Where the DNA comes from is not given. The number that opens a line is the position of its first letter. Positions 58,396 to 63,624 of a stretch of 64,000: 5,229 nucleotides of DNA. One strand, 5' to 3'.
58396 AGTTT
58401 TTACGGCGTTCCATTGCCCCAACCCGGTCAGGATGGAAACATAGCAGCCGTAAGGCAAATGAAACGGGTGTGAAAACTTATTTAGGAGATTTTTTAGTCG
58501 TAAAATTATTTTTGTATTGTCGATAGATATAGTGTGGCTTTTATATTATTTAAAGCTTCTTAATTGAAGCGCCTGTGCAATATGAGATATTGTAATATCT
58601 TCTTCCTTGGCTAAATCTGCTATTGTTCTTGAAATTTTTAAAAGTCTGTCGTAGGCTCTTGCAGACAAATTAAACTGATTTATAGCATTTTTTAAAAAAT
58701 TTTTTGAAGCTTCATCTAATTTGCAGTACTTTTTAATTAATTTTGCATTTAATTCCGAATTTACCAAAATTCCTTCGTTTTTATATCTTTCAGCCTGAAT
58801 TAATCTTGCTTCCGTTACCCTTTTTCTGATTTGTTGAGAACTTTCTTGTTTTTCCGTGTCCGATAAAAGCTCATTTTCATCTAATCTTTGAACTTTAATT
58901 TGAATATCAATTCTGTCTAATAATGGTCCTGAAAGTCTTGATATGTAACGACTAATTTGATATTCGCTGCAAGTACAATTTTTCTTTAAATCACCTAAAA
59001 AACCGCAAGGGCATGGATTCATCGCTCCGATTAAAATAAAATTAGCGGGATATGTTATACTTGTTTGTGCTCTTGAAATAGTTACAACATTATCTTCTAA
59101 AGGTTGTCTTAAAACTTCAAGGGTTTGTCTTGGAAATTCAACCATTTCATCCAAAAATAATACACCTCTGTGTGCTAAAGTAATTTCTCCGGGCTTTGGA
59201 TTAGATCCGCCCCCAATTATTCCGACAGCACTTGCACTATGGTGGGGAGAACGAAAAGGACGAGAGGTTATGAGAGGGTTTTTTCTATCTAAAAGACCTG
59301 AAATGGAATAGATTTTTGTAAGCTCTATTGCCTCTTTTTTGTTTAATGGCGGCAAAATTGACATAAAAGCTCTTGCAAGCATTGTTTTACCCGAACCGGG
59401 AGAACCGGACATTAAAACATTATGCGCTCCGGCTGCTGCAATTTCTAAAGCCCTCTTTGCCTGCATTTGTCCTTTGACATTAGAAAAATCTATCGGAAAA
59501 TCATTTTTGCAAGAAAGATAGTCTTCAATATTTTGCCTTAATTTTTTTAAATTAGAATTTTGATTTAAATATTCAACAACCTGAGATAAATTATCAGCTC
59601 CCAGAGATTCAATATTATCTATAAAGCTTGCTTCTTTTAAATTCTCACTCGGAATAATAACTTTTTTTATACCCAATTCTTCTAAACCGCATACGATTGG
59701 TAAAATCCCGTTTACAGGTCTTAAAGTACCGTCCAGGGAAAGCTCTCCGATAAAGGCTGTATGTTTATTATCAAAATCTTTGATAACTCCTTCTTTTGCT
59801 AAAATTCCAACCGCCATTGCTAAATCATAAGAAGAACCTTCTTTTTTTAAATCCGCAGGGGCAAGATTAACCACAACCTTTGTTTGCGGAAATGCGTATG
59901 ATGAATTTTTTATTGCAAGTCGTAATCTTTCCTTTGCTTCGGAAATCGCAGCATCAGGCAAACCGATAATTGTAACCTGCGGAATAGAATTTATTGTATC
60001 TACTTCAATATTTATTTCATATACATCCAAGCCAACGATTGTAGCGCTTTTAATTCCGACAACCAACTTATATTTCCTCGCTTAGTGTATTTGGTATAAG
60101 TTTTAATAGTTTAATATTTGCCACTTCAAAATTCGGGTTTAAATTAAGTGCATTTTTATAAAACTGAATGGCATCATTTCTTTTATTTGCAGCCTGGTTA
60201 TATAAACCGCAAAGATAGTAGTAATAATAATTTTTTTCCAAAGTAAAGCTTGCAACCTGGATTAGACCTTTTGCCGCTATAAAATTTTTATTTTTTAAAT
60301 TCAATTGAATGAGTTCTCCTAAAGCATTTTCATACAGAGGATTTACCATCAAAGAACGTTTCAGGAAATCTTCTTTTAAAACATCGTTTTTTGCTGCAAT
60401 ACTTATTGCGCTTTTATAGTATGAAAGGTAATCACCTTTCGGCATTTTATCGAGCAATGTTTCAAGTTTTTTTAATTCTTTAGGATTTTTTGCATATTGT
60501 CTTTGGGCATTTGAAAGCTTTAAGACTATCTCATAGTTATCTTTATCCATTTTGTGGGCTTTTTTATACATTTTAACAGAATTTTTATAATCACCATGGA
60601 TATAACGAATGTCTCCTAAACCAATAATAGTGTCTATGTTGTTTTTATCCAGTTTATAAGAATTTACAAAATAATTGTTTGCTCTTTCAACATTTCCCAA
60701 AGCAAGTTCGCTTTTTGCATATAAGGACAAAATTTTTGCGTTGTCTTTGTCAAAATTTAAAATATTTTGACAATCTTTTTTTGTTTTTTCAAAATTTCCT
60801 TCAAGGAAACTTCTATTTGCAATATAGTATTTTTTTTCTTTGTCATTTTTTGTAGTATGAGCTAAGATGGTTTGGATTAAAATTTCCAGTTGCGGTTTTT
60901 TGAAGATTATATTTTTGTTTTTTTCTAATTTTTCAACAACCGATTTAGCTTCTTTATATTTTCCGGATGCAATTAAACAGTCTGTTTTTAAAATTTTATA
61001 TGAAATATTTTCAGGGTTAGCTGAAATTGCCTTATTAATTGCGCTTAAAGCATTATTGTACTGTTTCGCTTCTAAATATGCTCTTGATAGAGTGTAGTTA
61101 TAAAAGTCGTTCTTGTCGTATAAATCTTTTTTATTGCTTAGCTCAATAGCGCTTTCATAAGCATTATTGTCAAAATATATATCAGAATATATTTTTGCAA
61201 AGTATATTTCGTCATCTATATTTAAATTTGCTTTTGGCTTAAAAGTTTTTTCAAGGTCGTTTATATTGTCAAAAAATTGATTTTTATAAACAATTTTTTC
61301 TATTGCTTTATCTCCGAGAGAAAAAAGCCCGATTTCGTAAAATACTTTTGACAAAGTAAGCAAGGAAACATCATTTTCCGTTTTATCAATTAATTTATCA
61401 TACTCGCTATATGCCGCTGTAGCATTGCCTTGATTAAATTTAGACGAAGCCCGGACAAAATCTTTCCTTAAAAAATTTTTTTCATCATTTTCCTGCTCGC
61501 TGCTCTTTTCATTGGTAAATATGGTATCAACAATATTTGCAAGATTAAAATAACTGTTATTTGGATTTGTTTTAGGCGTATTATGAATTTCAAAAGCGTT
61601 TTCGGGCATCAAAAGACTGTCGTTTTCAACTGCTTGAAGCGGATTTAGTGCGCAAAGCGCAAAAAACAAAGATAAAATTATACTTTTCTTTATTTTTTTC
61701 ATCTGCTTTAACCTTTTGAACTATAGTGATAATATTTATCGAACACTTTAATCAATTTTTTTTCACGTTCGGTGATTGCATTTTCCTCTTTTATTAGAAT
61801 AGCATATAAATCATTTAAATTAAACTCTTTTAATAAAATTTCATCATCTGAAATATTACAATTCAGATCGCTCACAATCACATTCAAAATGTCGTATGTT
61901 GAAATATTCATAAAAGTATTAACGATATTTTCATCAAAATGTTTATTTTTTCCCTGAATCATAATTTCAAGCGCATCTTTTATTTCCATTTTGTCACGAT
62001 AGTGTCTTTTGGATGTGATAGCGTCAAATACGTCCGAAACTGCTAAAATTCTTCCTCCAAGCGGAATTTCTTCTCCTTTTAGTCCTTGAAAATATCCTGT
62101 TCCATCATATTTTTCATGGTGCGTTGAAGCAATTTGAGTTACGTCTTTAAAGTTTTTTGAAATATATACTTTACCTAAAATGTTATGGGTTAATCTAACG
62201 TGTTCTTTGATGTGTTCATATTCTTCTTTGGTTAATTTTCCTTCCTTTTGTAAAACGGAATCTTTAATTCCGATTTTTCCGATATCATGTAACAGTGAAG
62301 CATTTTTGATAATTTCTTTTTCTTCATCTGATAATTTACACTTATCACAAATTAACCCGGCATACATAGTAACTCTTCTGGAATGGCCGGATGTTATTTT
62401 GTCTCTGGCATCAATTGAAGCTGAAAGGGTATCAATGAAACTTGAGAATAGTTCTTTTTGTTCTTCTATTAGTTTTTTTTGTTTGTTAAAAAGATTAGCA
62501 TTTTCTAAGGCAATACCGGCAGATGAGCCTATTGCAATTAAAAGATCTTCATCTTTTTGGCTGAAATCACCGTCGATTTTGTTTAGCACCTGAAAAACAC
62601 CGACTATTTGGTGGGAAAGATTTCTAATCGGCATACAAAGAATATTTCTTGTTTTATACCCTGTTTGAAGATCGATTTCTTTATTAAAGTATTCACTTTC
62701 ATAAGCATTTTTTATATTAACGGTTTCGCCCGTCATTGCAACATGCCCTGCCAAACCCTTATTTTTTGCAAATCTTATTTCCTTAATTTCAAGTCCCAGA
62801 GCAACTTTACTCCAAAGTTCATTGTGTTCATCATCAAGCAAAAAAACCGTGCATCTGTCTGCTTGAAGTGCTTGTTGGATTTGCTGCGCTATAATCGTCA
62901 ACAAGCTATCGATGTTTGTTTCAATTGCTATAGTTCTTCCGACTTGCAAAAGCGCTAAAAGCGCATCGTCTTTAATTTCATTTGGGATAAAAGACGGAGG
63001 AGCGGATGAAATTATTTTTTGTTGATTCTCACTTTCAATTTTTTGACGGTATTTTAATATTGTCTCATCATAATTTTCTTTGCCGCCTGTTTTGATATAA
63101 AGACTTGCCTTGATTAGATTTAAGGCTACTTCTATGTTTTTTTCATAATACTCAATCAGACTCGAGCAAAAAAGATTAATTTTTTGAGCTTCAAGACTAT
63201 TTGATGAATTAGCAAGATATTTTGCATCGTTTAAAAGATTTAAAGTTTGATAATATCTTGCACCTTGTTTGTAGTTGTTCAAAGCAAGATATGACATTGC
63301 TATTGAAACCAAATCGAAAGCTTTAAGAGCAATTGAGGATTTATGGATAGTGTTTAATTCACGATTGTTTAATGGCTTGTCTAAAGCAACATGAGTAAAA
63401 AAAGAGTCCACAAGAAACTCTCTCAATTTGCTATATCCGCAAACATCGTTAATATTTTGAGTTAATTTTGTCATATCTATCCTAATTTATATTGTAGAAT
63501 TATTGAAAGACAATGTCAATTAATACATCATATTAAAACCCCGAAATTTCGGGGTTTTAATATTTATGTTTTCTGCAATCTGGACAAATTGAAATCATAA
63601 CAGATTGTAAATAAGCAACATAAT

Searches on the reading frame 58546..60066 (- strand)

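Call 90: search_protein_families(library=pfam, proteins=[window:58546-60066:-], max_evalue=0.00001)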
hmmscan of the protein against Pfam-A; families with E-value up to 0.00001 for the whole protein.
window:58546-60066:- (506 aa): 7 families
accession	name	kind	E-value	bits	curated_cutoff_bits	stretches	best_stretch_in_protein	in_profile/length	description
PF01078.27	Mg_chelatase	-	4.5e-96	320.6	20.3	1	193-399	1-206/207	Magnesium chelatase, subunit ChlI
PF13541.12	ChlI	-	2.4e-43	147.3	27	1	20-142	1-121/121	Subunit ChlI of Mg-chelatase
PF13335.12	Mg_chelatase_C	-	4.5e-32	110.9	26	1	408-503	2-94/94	Magnesium chelatase, subunit ChlI C-terminal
PF07728.20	AAA_5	-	3.5e-10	40.5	22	1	216-353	1-125/139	AAA domain (dynein-related subfamily)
PF00493.29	MCM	-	9.9e-08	31.8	23.3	0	292-390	114-202/224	MCM P-loop domain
PF00158.32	Sigma54_activat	-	2.9e-07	30.7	20.2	1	202-329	10-123/168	Sigma-54 interaction domain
PF05362.19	Lon_C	-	2.4e-06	27.7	21.1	1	40-147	73-177/205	Lon protease (S16) C-terminal proteolytic domain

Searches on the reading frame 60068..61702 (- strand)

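Call 90: search_protein_families(library=pfam, proteins=[window:60068-61702:-], max_evalue=0.00001)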
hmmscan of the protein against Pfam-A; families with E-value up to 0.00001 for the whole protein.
window:60068-61702:- (544 aa): 5 families
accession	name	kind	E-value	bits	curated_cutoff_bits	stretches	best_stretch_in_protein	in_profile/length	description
PF14559.12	TPR_19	-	5.1e-20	72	25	1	210-261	2-53/68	Tetratricopeptide repeat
PF07719.23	TPR_2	-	3.7e-13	48.9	27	0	202-232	4-34/34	Tetratricopeptide repeat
PF12895.13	ANAPC3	-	3.3e-12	47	27.2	2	178-258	1-81/82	Anaphase-promoting complex, cyclosome, subunit 3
PF13428.12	TPR_14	-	1e-11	44.7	23.5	0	203-235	5-37/44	Tetratricopeptide repeat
PF23914.1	TPR_CcmH_CycH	-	2e-09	37.9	42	0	204-259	55-113/158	Cytochrome c-type biogenesis protein H TPR domain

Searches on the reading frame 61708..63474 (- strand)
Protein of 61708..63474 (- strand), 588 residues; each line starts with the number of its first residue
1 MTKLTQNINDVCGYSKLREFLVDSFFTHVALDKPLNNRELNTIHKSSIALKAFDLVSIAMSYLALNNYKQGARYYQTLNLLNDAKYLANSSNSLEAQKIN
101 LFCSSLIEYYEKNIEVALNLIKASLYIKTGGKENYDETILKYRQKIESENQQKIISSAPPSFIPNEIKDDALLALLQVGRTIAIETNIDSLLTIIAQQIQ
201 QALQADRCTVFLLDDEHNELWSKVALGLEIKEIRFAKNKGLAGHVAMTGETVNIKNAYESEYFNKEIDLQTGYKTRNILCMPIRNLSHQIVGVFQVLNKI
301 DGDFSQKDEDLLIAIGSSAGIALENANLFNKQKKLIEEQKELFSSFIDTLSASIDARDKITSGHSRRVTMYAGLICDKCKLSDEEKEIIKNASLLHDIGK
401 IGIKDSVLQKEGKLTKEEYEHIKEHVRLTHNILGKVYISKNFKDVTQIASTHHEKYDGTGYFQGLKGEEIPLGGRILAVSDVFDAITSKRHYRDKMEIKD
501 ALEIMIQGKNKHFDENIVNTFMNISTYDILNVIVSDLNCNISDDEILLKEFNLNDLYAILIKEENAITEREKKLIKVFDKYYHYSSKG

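Call 90: search_protein_families(library=pfam, proteins=[window:61708-63474:-], max_evalue=0.00001)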
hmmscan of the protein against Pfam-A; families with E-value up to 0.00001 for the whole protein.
window:61708-63474:- (588 aa): 5 families
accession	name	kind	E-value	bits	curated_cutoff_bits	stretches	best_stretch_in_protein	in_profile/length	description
PF13487.12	HD_5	-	1.2e-39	136.2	27.2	1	351-517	4-170/170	HD domain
PF01966.28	HD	-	2.6e-19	70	22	1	362-485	2-115/116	HD domain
PF01590.32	GAF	-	4.2e-18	66.6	22.4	1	188-323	2-133/133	GAF domain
PF13185.12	GAF_2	-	9.9e-14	52.2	28.6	1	186-324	2-136/136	GAF domain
PF13492.12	GAF_3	-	3.8e-11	43.9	27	1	187-325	1-129/129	GAF domain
